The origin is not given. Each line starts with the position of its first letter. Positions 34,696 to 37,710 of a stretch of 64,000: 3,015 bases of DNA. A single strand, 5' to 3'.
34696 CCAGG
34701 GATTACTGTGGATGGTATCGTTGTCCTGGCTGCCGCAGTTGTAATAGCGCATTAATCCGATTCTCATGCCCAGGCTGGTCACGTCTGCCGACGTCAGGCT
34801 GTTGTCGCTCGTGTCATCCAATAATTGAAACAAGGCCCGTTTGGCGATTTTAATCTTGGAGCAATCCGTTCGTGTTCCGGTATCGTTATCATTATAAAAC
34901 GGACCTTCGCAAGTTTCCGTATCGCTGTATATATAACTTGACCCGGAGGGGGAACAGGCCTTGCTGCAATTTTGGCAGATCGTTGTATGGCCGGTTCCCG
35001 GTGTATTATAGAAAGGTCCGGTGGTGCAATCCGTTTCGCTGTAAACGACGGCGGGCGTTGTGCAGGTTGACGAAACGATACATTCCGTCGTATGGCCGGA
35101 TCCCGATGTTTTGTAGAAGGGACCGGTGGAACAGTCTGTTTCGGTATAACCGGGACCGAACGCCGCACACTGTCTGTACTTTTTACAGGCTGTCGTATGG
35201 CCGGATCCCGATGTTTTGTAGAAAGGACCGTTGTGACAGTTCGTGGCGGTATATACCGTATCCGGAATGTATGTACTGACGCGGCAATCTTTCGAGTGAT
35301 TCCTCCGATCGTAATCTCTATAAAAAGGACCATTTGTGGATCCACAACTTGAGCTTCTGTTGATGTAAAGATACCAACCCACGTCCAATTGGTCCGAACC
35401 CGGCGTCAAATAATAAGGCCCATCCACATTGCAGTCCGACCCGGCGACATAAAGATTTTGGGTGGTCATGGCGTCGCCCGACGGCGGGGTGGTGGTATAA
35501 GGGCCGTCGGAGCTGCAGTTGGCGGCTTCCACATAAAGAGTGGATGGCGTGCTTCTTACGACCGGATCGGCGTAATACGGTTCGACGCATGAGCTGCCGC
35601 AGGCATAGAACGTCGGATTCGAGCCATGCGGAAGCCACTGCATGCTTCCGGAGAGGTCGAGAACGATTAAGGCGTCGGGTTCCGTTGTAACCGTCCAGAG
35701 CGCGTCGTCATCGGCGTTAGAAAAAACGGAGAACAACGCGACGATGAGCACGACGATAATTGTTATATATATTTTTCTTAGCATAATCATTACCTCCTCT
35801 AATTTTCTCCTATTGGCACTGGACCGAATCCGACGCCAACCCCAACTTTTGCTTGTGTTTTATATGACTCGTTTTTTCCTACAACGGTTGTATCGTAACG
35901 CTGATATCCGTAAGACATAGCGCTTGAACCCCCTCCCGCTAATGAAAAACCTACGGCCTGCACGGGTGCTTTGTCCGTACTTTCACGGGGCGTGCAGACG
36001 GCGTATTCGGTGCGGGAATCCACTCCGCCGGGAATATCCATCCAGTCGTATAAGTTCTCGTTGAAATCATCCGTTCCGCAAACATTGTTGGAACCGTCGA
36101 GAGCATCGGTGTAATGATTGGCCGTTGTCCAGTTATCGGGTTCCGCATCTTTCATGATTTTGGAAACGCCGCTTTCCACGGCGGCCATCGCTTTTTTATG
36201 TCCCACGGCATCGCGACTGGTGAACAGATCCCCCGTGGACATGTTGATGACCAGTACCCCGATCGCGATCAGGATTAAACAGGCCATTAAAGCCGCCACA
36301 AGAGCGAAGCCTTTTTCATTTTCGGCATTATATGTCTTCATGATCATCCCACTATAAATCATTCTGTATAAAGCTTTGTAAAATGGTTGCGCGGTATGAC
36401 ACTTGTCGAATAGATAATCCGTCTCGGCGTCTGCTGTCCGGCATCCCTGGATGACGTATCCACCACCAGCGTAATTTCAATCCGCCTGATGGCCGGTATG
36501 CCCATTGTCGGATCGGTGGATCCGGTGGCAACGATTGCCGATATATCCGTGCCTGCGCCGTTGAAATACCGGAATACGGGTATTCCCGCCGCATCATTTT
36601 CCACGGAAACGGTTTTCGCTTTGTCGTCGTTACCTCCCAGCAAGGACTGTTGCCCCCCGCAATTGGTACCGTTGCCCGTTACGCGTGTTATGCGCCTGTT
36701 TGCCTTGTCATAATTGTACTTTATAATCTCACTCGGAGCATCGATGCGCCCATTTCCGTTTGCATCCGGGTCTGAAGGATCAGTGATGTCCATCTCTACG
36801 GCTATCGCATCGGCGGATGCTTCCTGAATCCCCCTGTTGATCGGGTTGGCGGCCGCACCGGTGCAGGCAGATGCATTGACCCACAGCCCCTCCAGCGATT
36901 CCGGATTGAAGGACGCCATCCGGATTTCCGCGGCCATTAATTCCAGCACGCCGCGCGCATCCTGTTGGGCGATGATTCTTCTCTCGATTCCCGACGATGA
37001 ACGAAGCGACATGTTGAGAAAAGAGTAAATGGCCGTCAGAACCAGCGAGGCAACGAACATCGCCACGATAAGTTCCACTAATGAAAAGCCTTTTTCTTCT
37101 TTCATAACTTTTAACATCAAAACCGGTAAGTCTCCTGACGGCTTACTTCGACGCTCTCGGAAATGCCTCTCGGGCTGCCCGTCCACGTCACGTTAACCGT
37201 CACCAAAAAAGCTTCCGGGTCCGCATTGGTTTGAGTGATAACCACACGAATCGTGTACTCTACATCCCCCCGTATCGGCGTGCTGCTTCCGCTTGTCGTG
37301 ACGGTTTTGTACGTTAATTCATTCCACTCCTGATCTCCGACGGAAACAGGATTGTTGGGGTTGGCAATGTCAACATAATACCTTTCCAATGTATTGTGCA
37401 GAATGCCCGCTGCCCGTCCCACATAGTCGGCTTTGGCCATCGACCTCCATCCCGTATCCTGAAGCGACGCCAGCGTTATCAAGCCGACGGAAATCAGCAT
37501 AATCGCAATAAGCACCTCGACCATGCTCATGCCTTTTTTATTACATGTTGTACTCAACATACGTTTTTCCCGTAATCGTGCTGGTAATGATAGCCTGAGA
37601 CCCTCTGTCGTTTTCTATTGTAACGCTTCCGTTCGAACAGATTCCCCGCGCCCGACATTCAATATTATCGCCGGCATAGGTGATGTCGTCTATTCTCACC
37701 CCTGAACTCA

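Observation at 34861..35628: PilY1 vWA domain split by an array of 7-8 Cys-rich 'C-x-GPFY' repeats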

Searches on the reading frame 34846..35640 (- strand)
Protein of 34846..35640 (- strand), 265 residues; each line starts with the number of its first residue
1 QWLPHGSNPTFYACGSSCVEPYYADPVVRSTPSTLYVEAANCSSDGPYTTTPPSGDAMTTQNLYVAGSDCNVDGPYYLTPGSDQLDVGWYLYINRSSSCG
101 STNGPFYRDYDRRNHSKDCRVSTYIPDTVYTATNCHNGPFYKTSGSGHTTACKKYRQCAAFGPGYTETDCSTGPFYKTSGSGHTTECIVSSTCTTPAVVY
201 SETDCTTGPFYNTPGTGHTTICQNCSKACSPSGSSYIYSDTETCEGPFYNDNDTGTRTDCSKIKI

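Call 14: search_protein_families(library=pfam, proteins=[window:34858-35637:-], max_evalue=10)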
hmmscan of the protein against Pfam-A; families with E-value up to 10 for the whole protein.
seq(260 aa): 0 families

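Call 35: predict_structure(alignment_id=A2)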
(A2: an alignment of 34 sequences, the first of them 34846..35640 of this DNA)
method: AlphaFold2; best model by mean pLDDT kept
length: 265 residues; sequences in the alignment: 34
mean_pLDDT: 90.3   pTM: 0.71
mean pLDDT of the five models: 90.3, 89.3, 89.1, 87.0, 84.1
residues with pLDDT >= 90: 181; 70-90: 73; 50-70: 7; < 50: 4
segments of 3 or more residues with pLDDT < 50: none
pLDDT, mean of each block of 10 residues (from residue 1): 65 89 85 90 94 87 96 95 96 97 96 95 97 95 97 97 92 94 93 92 91 94 91 79 85 82 57
secondary structure, 60 per line:
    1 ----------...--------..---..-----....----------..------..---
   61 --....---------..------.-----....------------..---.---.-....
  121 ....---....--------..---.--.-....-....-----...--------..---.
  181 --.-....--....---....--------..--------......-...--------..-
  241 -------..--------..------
elements in order: E11-13 E34-37 E63-66 E90-93 E117-120 H121-124 E128-131 E150-153 E155-158 E164-166 E185-188 E191-194 E198-201 E220-225 E227-229
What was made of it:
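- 34858..35640 (-): Inserted Cys-rich repeat array, aa 51-311: 8 units, 18 Cys. AF2 array-only model has pLDDT 90.3 and pTM 0.71 (call 35).
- A rigid, confidently predicted all-beta repeat (call 35). pLDDT of 90 (call 35).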

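Call 41: fold_search(model_id=the predicted structure, library=pdb)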
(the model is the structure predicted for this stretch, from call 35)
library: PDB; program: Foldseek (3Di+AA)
matches with E <= 10: 59; with E <= 0.001: 0
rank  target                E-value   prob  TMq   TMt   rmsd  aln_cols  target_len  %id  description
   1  6ovy_D                3.8e-01  0.04  0.12  0.04  20.6       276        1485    8  X-ray crystal structure of a bacterial reiterative transcription complex of pyrG promoter variant -1C (released 2019-07-24)
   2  4q5s_D                2.2e+00  0.01  0.10  0.03  19.4       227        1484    8  Thermus thermophilus RNA polymerase initially transcribing complex containing 6-mer RNA (released 2014-07-09)
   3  2go2                  4.0e+00  0.01  0.09  0.11  25.9       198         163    8  Crystal structure of BbKI, a Kunitz-type kallikrein inhibitor (released 2007-03-13)
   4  4gp3_A                4.3e+00  0.01  0.11  0.07  20.6       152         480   12  The crystal structure of human fascin 1 K358A mutant (released 2012-11-28)
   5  6z6m_CB               4.3e+00  0.01  0.08  0.04  21.6       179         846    7  Cryo-EM structure of human 80S ribosomes bound to EBP1, eEF2 and SERBP1 (released 2020-07-29)
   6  7p3i_C                4.5e+00  0.01  0.11  0.15  12.8       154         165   10  Crystal structure of human CD40/TNFRSF5 in complex with the anti-CD40 DARPin protein (released 2022-04-06)
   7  4kgg_C                4.5e+00  0.01  0.09  0.12  27.6       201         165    9  Crystal structure of light mutant2 and dcr3 complex (released 2013-08-07)
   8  6nmr_H                4.5e+00  0.01  0.07  0.08  18.8       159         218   16  Blocking Fab 119 anti-SIRP-alpha antibody in complex with SIRP-alpha Variant 1 (released 2019-08-07)
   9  8w8o_D                4.8e+00  0.01  0.11  0.04  20.0       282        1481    7  Thermus thermophilus initiation complex in the half-translocated state (released 2024-07-24)
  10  8jc7_A                5.0e+00  0.02  0.11  0.08  15.4       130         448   11  Cryo-EM structure of Vibrio campbellii alpha-hemolysin (released 2023-09-27)
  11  7x30_A                5.0e+00  0.01  0.10  0.08  15.2       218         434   12  Capsid structure of Staphylococcus jumbo bacteriophage S6 (released 2023-12-06)
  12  1n0v_C                5.3e+00  0.01  0.08  0.04  19.7       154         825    6  Crystal structure of elongation factor 2 (released 2002-11-27)
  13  6tgf_F                5.3e+00  0.01  0.10  0.05  28.3       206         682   10  Pantoea stewartii WceF is a glycan biofilm modifying enzyme with a bacteriophage tailspike-like parallel beta-helix fo (released 2020-11-25)
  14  7ua2_A                5.6e+00  0.01  0.09  0.12  21.3       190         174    9  Pfs230 D1 domain in complex with 230AL-18 (released 2023-02-15)
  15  6h6l_B                5.6e+00  0.01  0.11  0.10  16.8       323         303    7  Murine norovirus protruding domain (CW3 strain) in complex with the CD300lf receptor and glycochenodeoxycholate (GCDCA (released 2019-08-14)
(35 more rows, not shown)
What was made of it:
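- On Any solved fold (PDB) or viral predicted fold (BFVD): Best Foldseek result against PDB is E 0.38 with TM 0.12 (call 41).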

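Call 58: fold_search(model_id=the predicted structure, library=viral)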
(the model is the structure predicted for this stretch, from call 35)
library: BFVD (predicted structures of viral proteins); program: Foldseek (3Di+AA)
matches with E <= 10: 48; with E <= 0.001: 0
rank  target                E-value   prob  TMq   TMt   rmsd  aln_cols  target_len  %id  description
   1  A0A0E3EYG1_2          7.0e-01  0.01  0.09  0.04  22.6       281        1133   12  Structural protein [Synechococcus phage ACG-2014d]
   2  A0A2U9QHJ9            9.7e-01  0.02  0.13  0.11  38.4       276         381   13  TNF receptor-like protein [Sea otter poxvirus]
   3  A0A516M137            1.1e+00  0.01  0.09  0.08  21.1       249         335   11  (no name in the UniProt tables at hand)
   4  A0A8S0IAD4            1.8e+00  0.01  0.11  0.08  18.5       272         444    8  (no name in the UniProt tables at hand)
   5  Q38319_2              1.9e+00  0.01  0.11  0.05  25.9       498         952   10  Receptor-binding protein of phage tail base-plate Siphoviridae head domain-containing protein [Lactococcus phage BK5-T]
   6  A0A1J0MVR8            2.1e+00  0.01  0.10  0.08  29.5       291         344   11  Major capsid protein VP1 [Betapolyomavirus securanorvegicus]
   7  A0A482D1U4            2.3e+00  0.01  0.08  0.08  27.2       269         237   10  VP1 (Fragment) [Budgerigar fledgling disease virus]
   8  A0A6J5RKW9            2.4e+00  0.01  0.08  0.10  26.8       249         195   11  Uncharacterized protein [uncultured Caudovirales phage]
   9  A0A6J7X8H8            2.4e+00  0.01  0.09  0.05  22.8       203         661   15  Uncharacterized protein [uncultured Caudovirales phage]
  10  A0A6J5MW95            2.9e+00  0.01  0.08  0.05  22.5       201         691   12  Tip attachment protein J (Fragment) [uncultured Caudovirales phage]
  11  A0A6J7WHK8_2          3.0e+00  0.01  0.10  0.04  20.2       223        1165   12  ChiC_BD domain containing protein [uncultured Caudovirales phage]
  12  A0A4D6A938            3.4e+00  0.01  0.09  0.03  24.1       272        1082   14  (no name in the UniProt tables at hand)
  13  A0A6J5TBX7            3.4e+00  0.00  0.07  0.10  21.8       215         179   10  Uncharacterized protein [uncultured Caudovirales phage]
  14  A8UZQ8                3.7e+00  0.01  0.10  0.13  23.0       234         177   12  Capsid protein (Fragment) [Pepper huasteco yellow vein virus]
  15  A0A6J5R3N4            4.0e+00  0.01  0.09  0.14  23.7       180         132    6  Uncharacterized protein [uncultured Caudovirales phage]
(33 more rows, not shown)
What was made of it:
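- On Any solved fold (PDB) or viral predicted fold (BFVD): Best against BFVD is E 0.70 (call 58).
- Closest known: Elongated disulfide-ladder repeat domains. Same: CD40, DcR3 and a poxvirus TNFR-like protein appear among the non-significant Foldseek hits (calls 41, 58).
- Tried and rejected: Foldseek of the array model against PDB and BFVD gives nothing significant (calls 41, 58).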

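Call 67: search_solved_structures(query=window:34846-35640:-, max_evalue=10)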
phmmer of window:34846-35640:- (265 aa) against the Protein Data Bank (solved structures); distinct sequences matched with E-value up to 10: 0.

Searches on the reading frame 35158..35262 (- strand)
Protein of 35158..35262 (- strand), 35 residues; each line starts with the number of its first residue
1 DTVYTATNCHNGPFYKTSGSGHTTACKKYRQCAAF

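Call 48: search_protein_representatives(alignment_id=A3)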
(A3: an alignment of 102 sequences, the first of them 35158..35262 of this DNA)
Query: 102 sequences, 29 profile positions. Proteins with E-value up to 0.001 (for the whole library): 29; up to 1e-10: 7; up to 1e-30: 2. The best 29 are listed.
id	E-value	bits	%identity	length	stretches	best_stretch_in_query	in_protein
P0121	1.6e-37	143.0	-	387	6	1-29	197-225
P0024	4.4e-32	125.6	-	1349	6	2-27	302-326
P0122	1.1e-15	73.2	-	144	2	1-29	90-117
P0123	5.3e-14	67.8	-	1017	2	1-29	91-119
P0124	1.5e-13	66.3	-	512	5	1-29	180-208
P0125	8.8e-13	63.9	-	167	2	1-28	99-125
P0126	2.9e-12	62.2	-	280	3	2-28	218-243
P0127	3.6e-10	55.5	-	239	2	1-28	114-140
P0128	1.6e-09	53.5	-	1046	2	2-27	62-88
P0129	2.9e-09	52.6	-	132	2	1-28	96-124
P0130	1.8e-08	50.1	-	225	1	1-27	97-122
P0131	6.7e-08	48.2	-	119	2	1-29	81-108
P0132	7.7e-08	48.0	-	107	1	2-28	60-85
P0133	8.9e-08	47.8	-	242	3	1-28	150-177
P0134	1.1e-07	47.6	-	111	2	1-29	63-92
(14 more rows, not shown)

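Call 66: search_solved_structures(query=A3, max_evalue=10)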
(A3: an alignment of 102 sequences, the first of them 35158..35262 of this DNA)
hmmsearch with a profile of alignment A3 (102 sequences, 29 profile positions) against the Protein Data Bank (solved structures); distinct sequences matched with E-value up to 10: 1.
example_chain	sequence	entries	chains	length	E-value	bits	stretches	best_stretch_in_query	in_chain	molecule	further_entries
1xyz_A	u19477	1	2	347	5.7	10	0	7-21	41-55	1,4-BETA-D-XYLAN-XYLANOHYDROLASE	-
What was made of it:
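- On Any described Cys-rich repeat or domain family (Pfam-A; NCBIfam on the whole protein only): No PDB sequence match at E <= 10 other than one noise hit (calls 66, 67).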

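Call 70: search_protein_families(library=pfam, proteins=[P0123], max_evalue=0.1)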
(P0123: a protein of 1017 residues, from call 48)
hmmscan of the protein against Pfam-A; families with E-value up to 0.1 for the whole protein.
P0123 (1017 aa): 3 families
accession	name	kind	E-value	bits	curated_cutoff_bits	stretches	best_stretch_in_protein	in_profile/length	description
PF05567.17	T4P_PilY1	-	2.6e-28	99.5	28.1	1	529-804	1-311/411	PilY1 beta-propeller domain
PF00092.34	VWA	-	0.00095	19.9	23.8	1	200-298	61-142/174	von Willebrand factor type A domain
PF04248.19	NTP_transf_9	-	0.098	12.9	22.1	0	637-676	44-82/93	Domain of unknown function (DUF427)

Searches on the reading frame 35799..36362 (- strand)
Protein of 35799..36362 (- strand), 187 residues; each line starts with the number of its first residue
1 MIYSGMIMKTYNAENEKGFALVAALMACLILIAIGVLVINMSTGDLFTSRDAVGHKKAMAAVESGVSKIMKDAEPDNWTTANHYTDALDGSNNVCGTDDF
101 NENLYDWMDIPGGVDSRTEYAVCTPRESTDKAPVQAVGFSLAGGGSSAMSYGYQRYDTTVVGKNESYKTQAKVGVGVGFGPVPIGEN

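Call 3: search_protein_families(library=pfam, proteins=[window:35799-36362:-], max_evalue=0.1)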
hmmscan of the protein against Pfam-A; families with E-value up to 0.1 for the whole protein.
window:35799-36362:- (187 aa): 1 family
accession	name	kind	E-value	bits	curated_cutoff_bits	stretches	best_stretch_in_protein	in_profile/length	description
PF14341.11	PilX_N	-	1.3e-05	25.5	25.5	1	17-66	1-50/51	PilX N-terminal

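Call 4: search_protein_families(library=ncbifam, proteins=[window:35799-36362:-], max_evalue=0.1)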
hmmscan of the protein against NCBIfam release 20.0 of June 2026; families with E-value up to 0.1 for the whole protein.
window:35799-36362:- (187 aa): 0 families

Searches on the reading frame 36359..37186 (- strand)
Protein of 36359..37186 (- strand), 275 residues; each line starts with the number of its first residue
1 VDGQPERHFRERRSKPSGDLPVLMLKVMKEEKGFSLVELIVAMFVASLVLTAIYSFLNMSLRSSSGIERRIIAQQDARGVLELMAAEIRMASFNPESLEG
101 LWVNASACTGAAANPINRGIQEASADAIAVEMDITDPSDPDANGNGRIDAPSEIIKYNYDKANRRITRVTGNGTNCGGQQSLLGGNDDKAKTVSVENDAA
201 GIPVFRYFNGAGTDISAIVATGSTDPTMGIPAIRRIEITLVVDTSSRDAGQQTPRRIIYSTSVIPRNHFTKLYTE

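Call 3: search_protein_families(library=pfam, proteins=[window:36359-37186:-], max_evalue=0.1)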
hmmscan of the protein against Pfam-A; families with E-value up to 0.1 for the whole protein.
window:36359-37186:- (275 aa): 1 family
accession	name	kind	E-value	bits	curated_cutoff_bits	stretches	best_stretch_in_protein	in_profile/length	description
PF07963.17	N_methyl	-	3.4e-07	30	21.2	1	28-54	1-27/27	Prokaryotic N-terminal methylation motif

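Call 4: search_protein_families(library=ncbifam, proteins=[window:36359-37186:-], max_evalue=0.1)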
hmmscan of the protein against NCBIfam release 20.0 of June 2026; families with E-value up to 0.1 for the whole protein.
window:36359-37186:- (275 aa): 12 families
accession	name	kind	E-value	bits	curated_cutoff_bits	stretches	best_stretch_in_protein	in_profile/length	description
NF007848.0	PRK10557.1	equivalog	1.3e-05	24.6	120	1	26-100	5-79/192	prepilin peptidase-dependent protein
NF038304.1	EPS_HpsC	equivalog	1.5e-05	24.8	200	1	26-88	15-77/318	hormogonium polysaccharide secretion pseudopilin HpsC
TIGR02532.1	IV_pilin_GFxxxE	domain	2.2e-05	24.1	16.3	1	32-54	2-24/24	prepilin-type N-terminal cleavage/methylation domain-containing protein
TIGR02599.1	TIGR02599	subfamily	3.5e-05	23.2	256.5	1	33-95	1-63/361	Verru_Chthon cassette protein C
TIGR02523.1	type_IV_pilV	equivalog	0.00031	21.3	52.2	1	32-111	2-81/139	type IV pilus modification protein PilV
NF007660.0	PRK10332.1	equivalog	0.0026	18.2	86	1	24-60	1-37/107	prepilin-type N-terminal cleavage/methylation domain-containing protein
NF041013.1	T4P_ComGE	equivalog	0.0029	17.7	49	1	30-80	2-52/83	competence type IV pilus minor pilin ComGE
NF041002.1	pilin_ComGF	equivalog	0.0077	16.5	80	1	31-61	1-31/139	competence type IV pilus minor pilin ComGF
NF007800.0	PRK10506.1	equivalog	0.016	15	158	1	26-51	3-29/163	prepilin peptidase-dependent protein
NF038303.1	EPS_HpsB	equivalog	0.021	14.8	150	1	31-61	2-32/211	hormogonium polysaccharide secretion pseudopilin HpsB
TIGR02598.1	TIGR02598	subfamily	0.07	13.3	51.4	0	33-93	1-57/151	Verru_Chthon cassette protein B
TIGR01707.1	gspI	equivalog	0.078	13.5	44.35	0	33-74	1-42/101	type II secretion system minor pseudopilin GspI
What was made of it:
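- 35799..38014 (-): Minor-pilin genes upstream of pilY1: pilX-like 35799-36362, pilW-like 36359-37186, pilV 37117-37560, fimU/gspH-like 37541-38014. Pfam and NCBIfam hits (calls 3, 4).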

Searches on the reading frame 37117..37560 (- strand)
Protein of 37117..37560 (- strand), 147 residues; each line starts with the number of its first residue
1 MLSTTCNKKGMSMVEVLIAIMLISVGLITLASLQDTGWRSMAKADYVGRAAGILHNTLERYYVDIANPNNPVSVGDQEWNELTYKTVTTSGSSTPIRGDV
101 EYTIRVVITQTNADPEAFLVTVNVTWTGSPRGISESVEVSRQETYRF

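Call 3: search_protein_families(library=pfam, proteins=[window:37117-37560:-], max_evalue=0.1)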
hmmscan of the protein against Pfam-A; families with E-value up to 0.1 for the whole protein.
window:37117-37560:- (147 aa): 1 family
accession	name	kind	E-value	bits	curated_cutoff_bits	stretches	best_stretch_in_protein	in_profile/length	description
PF07963.17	N_methyl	-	6.3e-05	22.8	21.2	1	7-30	3-26/27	Prokaryotic N-terminal methylation motif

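Call 4: search_protein_families(library=ncbifam, proteins=[window:37117-37560:-], max_evalue=0.1)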
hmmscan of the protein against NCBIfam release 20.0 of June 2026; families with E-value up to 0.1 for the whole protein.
window:37117-37560:- (147 aa): 6 families
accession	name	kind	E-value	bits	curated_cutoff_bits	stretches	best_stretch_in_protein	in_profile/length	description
TIGR02523.1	type_IV_pilV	equivalog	2.2e-10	41.2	52.2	1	9-95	2-83/139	type IV pilus modification protein PilV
TIGR02532.1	IV_pilin_GFxxxE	domain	0.0008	19.2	16.3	1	8-27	1-20/24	prepilin-type N-terminal cleavage/methylation domain-containing protein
TIGR02598.1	TIGR02598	subfamily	0.0041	17.3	51.4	1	10-117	1-105/151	Verru_Chthon cassette protein B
NF007848.0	PRK10557.1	equivalog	0.019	14.2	120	1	4-32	6-34/192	prepilin peptidase-dependent protein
NF047828.1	T3SSXpsI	equivalog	0.023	14.7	150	1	9-61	2-54/132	type II secretion system protein XpsI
NF007660.0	PRK10332.1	equivalog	0.027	15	86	1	4-43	4-43/107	prepilin-type N-terminal cleavage/methylation domain-containing protein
